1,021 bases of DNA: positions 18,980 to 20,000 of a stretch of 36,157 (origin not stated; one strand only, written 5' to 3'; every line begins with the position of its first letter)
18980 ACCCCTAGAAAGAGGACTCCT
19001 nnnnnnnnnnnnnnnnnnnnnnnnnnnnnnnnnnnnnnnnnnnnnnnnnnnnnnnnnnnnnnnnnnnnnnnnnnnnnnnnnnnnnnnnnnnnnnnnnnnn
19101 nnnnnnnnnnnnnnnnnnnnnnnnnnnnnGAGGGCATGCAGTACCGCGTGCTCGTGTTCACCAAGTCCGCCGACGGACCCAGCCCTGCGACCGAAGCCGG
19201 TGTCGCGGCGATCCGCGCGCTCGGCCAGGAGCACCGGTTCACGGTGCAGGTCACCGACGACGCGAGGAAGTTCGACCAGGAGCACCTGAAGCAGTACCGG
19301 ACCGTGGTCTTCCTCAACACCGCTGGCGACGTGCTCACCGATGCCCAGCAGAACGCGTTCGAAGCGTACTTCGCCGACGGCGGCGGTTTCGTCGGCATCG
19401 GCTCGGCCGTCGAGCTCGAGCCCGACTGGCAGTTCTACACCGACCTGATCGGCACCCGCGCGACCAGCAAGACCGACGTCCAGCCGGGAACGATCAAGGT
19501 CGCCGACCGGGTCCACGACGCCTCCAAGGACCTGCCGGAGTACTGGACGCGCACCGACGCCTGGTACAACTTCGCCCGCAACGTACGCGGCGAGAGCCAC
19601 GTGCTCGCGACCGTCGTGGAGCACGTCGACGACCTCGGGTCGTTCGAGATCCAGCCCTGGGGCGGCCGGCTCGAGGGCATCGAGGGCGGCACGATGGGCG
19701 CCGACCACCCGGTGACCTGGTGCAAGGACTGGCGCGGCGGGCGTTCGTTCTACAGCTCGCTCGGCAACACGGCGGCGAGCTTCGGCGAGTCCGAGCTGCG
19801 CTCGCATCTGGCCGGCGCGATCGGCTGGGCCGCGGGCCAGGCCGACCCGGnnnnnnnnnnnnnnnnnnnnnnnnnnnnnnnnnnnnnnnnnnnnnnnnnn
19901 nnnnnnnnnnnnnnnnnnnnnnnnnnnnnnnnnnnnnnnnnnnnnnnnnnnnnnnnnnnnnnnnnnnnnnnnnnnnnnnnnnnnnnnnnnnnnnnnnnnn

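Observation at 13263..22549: Exported ThuA + PQQ-propeller + DUF1080 / Tat-TIM-barrel gene set: possible quinoprotein-driven keto-glycoside cleavage system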

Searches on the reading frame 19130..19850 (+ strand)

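Call 46: search_solved_structures(query=window:19130-19850:+, max_evalue=0.01, show_alignments=1)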
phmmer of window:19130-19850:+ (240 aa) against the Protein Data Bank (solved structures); distinct sequences matched with E-value up to 0.01: 1.
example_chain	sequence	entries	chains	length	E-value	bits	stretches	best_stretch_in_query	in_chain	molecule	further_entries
4jqs_A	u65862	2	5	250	6.2e-13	52.4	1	21-158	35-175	hypothetical protein | Uncharacterized protein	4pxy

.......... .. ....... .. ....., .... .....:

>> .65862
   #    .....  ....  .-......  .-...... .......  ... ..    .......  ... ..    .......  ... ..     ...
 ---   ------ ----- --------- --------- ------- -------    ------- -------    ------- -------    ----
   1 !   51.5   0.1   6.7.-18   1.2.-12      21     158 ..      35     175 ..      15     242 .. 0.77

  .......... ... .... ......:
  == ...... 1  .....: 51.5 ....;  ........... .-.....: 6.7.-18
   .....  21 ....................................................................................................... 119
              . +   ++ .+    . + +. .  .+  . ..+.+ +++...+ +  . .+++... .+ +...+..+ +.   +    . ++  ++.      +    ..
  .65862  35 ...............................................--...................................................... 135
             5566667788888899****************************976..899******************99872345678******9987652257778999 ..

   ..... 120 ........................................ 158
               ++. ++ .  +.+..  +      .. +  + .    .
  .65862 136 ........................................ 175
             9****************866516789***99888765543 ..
